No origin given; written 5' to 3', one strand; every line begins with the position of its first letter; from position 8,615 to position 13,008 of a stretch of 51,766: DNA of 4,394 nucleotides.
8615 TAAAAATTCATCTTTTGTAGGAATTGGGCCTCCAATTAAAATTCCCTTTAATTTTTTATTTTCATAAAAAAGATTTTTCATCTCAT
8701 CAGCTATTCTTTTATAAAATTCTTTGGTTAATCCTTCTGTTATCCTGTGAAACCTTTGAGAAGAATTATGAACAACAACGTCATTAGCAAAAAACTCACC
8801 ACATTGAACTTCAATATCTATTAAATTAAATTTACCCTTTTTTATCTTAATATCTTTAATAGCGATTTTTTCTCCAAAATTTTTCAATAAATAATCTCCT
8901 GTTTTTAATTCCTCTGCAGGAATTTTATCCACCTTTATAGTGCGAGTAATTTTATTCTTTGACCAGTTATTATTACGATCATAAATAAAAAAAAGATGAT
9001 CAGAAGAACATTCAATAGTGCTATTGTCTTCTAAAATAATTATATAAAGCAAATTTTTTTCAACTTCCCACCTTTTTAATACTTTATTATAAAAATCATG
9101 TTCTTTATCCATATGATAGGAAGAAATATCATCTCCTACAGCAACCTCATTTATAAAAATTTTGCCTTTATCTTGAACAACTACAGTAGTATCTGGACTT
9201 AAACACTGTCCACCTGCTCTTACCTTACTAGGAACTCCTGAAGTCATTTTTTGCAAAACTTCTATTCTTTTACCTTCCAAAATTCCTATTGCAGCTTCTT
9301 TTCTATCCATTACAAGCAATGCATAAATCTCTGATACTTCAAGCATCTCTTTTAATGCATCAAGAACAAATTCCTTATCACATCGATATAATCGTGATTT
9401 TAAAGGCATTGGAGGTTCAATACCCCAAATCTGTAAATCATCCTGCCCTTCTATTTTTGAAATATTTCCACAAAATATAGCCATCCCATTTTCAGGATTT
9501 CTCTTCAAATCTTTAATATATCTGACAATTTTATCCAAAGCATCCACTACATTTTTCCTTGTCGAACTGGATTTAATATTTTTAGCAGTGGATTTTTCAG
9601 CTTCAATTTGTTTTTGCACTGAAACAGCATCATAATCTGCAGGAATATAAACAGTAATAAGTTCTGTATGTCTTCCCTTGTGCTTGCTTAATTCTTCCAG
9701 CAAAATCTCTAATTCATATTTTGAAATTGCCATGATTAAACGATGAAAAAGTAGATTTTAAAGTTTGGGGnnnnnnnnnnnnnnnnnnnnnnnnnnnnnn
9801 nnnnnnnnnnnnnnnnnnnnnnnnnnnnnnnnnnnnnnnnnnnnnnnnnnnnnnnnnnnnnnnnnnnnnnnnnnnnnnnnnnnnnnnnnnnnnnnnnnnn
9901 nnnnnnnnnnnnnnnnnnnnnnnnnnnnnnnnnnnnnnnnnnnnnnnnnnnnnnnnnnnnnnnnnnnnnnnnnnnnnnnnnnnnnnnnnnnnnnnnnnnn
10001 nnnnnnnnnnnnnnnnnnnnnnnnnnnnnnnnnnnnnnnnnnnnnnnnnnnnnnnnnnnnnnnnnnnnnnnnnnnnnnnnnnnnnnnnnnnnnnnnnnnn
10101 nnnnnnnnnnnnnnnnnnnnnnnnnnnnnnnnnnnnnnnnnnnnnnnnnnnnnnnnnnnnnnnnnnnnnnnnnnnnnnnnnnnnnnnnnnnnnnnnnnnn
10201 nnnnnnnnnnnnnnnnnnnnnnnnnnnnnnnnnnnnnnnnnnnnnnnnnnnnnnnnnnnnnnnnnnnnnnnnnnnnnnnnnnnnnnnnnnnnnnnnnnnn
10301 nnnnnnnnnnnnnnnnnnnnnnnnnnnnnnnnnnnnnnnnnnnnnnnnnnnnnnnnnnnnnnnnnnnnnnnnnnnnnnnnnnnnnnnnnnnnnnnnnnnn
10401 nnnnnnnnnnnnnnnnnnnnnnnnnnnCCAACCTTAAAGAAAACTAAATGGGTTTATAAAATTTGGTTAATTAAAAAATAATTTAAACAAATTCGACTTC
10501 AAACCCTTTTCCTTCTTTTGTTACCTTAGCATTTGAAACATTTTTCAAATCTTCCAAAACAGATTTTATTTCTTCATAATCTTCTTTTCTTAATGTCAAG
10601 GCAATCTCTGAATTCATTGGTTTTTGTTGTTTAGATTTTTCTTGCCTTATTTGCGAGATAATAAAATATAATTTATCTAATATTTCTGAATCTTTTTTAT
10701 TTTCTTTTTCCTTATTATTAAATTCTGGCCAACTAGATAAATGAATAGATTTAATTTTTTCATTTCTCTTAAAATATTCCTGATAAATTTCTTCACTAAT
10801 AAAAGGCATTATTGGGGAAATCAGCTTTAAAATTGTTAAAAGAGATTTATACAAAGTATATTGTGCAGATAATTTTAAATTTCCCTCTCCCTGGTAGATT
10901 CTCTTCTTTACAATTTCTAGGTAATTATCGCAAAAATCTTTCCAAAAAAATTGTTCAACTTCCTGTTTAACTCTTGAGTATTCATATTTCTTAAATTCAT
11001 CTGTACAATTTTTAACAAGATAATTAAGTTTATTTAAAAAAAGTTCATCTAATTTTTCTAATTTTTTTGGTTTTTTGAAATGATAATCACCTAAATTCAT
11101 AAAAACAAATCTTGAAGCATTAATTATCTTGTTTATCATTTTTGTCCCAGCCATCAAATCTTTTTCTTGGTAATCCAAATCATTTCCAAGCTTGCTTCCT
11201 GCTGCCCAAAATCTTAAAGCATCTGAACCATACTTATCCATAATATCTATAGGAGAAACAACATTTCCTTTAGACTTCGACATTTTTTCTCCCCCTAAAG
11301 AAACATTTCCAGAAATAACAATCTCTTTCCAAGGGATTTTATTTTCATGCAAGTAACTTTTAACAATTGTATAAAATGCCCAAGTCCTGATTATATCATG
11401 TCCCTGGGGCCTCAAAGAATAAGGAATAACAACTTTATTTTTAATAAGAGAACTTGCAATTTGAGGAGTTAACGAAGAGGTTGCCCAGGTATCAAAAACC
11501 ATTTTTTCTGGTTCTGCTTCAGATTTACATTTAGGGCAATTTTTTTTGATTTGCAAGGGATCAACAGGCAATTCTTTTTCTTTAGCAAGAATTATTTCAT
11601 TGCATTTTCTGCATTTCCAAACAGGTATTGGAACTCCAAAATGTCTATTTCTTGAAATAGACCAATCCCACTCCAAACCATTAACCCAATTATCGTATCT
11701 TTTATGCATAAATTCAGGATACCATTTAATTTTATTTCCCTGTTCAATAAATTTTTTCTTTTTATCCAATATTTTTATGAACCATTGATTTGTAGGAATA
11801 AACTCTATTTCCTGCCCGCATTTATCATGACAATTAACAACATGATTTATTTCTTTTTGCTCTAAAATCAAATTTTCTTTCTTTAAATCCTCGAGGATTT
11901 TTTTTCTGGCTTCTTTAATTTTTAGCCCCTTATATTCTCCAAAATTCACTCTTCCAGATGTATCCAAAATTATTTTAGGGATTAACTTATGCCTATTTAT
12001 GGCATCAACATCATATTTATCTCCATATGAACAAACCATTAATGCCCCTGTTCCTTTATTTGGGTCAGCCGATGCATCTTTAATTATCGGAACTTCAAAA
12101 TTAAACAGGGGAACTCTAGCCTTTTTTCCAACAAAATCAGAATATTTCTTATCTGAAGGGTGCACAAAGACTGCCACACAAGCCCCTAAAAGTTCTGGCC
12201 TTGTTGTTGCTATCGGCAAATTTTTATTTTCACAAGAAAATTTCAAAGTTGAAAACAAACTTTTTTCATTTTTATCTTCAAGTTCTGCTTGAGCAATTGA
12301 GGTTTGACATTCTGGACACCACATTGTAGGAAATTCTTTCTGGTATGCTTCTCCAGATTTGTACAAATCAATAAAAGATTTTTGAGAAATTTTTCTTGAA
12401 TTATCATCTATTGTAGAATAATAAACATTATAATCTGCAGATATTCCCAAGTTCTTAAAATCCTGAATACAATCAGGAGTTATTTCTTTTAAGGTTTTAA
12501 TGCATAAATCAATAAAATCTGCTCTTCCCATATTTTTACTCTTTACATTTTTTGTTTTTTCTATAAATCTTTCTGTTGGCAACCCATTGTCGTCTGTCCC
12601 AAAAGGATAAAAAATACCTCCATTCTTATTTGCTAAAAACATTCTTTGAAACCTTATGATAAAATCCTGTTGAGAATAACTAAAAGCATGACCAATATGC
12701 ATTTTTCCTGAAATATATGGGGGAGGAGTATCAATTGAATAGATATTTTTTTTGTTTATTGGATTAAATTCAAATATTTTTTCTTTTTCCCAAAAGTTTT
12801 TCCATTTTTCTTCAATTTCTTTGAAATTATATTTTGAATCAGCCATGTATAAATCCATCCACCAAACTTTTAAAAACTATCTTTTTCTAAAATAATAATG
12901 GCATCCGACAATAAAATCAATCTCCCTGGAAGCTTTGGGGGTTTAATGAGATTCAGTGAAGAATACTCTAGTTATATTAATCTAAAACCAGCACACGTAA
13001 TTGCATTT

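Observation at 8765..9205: Mini-intein inserted exactly after the catalytic GGQ motif of release factor aRF1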

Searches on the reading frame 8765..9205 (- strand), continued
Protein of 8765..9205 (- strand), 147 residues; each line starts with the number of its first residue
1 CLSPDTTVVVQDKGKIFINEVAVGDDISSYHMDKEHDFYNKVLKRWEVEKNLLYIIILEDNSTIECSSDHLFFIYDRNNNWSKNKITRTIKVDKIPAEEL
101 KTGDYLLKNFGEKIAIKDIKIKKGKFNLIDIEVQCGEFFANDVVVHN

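Call 53: search_protein_families(library=pfam, proteins=[P0121, P0123, P0124, P0125, P0126, P0127, P0128, P0129, P0130, P0131], max_evalue=0.00001)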
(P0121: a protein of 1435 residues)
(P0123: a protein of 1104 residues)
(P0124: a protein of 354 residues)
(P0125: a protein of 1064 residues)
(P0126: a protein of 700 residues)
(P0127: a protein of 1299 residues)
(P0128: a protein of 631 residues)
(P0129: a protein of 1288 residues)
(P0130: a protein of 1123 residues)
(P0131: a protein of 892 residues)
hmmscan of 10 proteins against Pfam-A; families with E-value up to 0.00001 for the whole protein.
P0121 (1435 aa): 9 families
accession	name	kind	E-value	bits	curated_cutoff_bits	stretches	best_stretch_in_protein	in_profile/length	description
PF07591.16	PT-HINT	-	1.2e-90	301.3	27.7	4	1131-1259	2-136/137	Pretoxin HINT domain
PF00082.27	Peptidase_S8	-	1.1e-43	150.1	21.8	1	242-497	1-274/288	Subtilase family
PF14890.11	Intein_splicing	-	9.8e-32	110.3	35.8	1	1139-1259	11-155/155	Intein splicing domain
PF18911.6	PKD_4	-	1.5e-19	70.2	27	1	527-611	1-84/85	PKD domain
PF01079.26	Hint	-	6e-19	68.9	29.7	0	951-1028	11-91/213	Hint module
PF08517.17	AXH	-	7.7e-18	65.5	33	0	1125-1201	1-86/116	Ataxin-1 and HBP1 module (AXH)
PF13403.11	Hint_2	-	1.9e-17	64.5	28.4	0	1123-1152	1-30/147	Hint domain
PF00801.26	PKD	-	9.3e-14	51.6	23.5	1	534-606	4-75/80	PKD domain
PF05203.21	Hom_end_hint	-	1.4e-11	45.2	32.1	0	1124-1193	1-74/228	Hom_end-associated Hint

P0123 (1104 aa): 6 families
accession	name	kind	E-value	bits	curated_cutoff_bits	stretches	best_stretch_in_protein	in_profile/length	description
PF07591.16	PT-HINT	-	8.5e-39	133.4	27.7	4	306-434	1-131/137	Pretoxin HINT domain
PF14890.11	Intein_splicing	-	2.7e-28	99.2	35.8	1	451-566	11-155/155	Intein splicing domain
PF04280.21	Tim44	-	3.5e-28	99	29.6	2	938-1071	9-146/147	Tim44-like domain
PF01079.26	Hint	-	2.9e-27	96.1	29.7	1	24-136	8-137/213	Hint module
PF13403.11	Hint_2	-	1.1e-25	91.2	28.4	1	436-495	2-59/147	Hint domain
PF14623.11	Vint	-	6.1e-07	29.8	27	0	435-504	1-65/166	Hint-domain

P0124 (354 aa): 3 families
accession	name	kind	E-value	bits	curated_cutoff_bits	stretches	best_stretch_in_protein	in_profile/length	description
PF03464.20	eRF1_2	-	2.6e-28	99.4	27.1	2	169-258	41-132/133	eRF1 domain 2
PF03465.20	eRF1_3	-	6e-22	78.6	25.8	1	263-354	2-106/106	eRF1 domain 3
PF18854.6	baeRF_family10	-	1.4e-06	29.1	27.1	1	164-242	59-129/143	Bacterial archaeo-eukaryotic release factor family 10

P0125 (1064 aa): 5 families
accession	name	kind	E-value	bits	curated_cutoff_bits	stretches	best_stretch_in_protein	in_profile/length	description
PF07591.16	PT-HINT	-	3.6e-44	150.8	27.7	4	441-563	3-128/137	Pretoxin HINT domain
PF13403.11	Hint_2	-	8.8e-28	98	28.4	0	26-62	2-38/147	Hint domain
PF14890.11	Intein_splicing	-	1.6e-25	90.1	35.8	0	453-526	18-99/155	Intein splicing domain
PF01079.26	Hint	-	1e-21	78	29.7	0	22-92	9-84/213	Hint module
PF04280.21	Tim44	-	1.6e-10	41.7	29.6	1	840-932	14-102/147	Tim44-like domain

P0126 (700 aa): 8 families
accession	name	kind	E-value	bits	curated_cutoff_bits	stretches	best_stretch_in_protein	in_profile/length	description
PF01079.26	Hint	-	4.1e-31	108.7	29.7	2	56-177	10-133/213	Hint module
PF08517.17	AXH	-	8.4e-30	104.1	33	1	208-289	1-90/116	Ataxin-1 and HBP1 module (AXH)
PF05203.21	Hom_end_hint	-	3.4e-24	86.5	32.1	0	207-233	1-27/228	Hom_end-associated Hint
PF13403.11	Hint_2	-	9.3e-18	65.5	28.4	0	207-251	2-45/147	Hint domain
PF14890.11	Intein_splicing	-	1.8e-17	64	35.8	0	214-286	1-79/155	Intein splicing domain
PF14623.11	Vint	-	8.1e-17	62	27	0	207-310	2-90/166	Hint-domain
PF07591.16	PT-HINT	-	8.7e-14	52.4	27.7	0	71-199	6-123/137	Pretoxin HINT domain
PF22042.2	EF-G_D2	-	4.5e-06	27.1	27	0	45-91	24-73/84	Elongation factor G domain 2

P0127 (1299 aa): 6 families
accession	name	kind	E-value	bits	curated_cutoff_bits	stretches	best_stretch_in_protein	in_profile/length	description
PF14890.11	Intein_splicing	-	7.2e-33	114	35.8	2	160-193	121-155/155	Intein splicing domain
PF05203.21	Hom_end_hint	-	4.3e-30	105.8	32.1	2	197-267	1-80/228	Hom_end-associated Hint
PF07591.16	PT-HINT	-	1.3e-20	74.5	27.7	1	66-193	2-136/137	Pretoxin HINT domain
PF01079.26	Hint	-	4.9e-13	49.6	29.7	0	869-979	11-135/213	Hint module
PF14623.11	Vint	-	7.6e-10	39.3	27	0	871-971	2-91/166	Hint-domain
PF05204.19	Hom_end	-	1.7e-07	31.8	21.1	1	394-497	2-95/110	Homing endonuclease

P0128 (631 aa): 5 families
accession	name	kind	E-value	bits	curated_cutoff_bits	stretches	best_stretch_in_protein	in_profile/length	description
PF07591.16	PT-HINT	-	2.6e-22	80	27.7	2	165-293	2-136/137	Pretoxin HINT domain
PF13403.11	Hint_2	-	1.9e-21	77.4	28.4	1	299-327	2-30/147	Hint domain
PF14890.11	Intein_splicing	-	7e-19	68.6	35.8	1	27-108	10-95/155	Intein splicing domain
PF01079.26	Hint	-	1.5e-17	64.3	29.7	0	11-128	11-137/213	Hint module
PF14623.11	Vint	-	2.8e-07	30.9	27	0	298-373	1-70/166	Hint-domain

P0129 (1288 aa): 7 families
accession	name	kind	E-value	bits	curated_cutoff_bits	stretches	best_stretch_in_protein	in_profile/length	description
PF08517.17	AXH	-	5.6e-40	136.9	33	3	39-135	1-109/116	Ataxin-1 and HBP1 module (AXH)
PF01079.26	Hint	-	3e-35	122.2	29.7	3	330-458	7-132/213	Hint module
PF05203.21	Hom_end_hint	-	7.8e-26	91.9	32.1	1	38-76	1-39/228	Hom_end-associated Hint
PF14623.11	Vint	-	2.3e-19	70.2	27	0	37-113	1-71/166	Hint-domain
PF14890.11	Intein_splicing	-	2.4e-14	53.9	35.8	0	345-485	3-155/155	Intein splicing domain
PF13403.11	Hint_2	-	9.5e-13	49.2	28.4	0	38-69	2-32/147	Hint domain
PF07591.16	PT-HINT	-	2.4e-10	41.2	27.7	0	190-334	1-130/137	Pretoxin HINT domain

P0130 (1123 aa): 7 families
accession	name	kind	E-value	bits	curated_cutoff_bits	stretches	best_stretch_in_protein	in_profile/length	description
PF14890.11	Intein_splicing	-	6.8e-30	104.4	35.8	1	646-867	11-155/155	Intein splicing domain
PF07591.16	PT-HINT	-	2.2e-27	96.4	27.7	3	203-286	2-90/137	Pretoxin HINT domain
PF13403.11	Hint_2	-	2.4e-19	70.6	28.4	0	630-667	1-38/147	Hint domain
PF01079.26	Hint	-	2.4e-11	44.1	29.7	0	331-410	12-95/213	Hint module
PF04055.27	Radical_SAM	-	2.1e-10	41.4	29.5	1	477-612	31-161/166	Radical SAM superfamily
PF02310.24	B12-binding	-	1.6e-06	28.4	32.1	1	59-128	50-120/121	B12 binding domain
PF14623.11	Vint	-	9.3e-06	26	27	0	631-722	2-79/166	Hint-domain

P0131 (892 aa): 6 families
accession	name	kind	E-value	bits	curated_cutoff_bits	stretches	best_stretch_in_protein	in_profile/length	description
PF08517.17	AXH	-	1.7e-27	96.7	33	1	458-563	1-115/116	Ataxin-1 and HBP1 module (AXH)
PF07591.16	PT-HINT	-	3.6e-18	66.6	27.7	0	471-604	8-136/137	Pretoxin HINT domain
PF14890.11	Intein_splicing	-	7.5e-18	65.2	35.8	0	616-685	3-78/155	Intein splicing domain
PF01079.26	Hint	-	1.6e-12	48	29.7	0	602-682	8-90/213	Hint module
PF05203.21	Hom_end_hint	-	5.8e-09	36.7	32.1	0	457-487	1-31/228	Hom_end-associated Hint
PF14623.11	Vint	-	1e-08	35.6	27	0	753-873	2-118/166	Hint-domain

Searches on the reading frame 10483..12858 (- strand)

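Call 67: search_protein_families(library=pfam, proteins=[window:10483-12858:-], max_evalue=0.0001)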
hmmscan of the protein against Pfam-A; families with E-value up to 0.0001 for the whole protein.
window:10483-12858:- (791 aa): 4 families
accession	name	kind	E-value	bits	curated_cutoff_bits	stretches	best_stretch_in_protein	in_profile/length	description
PF00133.28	tRNA-synt_1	-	8.5e-77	259.1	22.7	1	19-562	2-412/414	tRNA synthetases class I (I, L, M and V)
PF08264.19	Anticodon_1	-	5.4e-36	124.1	25.1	1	604-751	1-143/148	Anticodon-binding domain of tRNA ligase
PF09334.17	tRNA-synt_1g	-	2.5e-24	86.2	20.1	2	42-192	3-134/391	tRNA synthetases class I (M)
PF01406.26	tRNA-synt_1e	-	4.7e-07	29.9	27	1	513-570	241-298/301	tRNA synthetases class I (C) catalytic domain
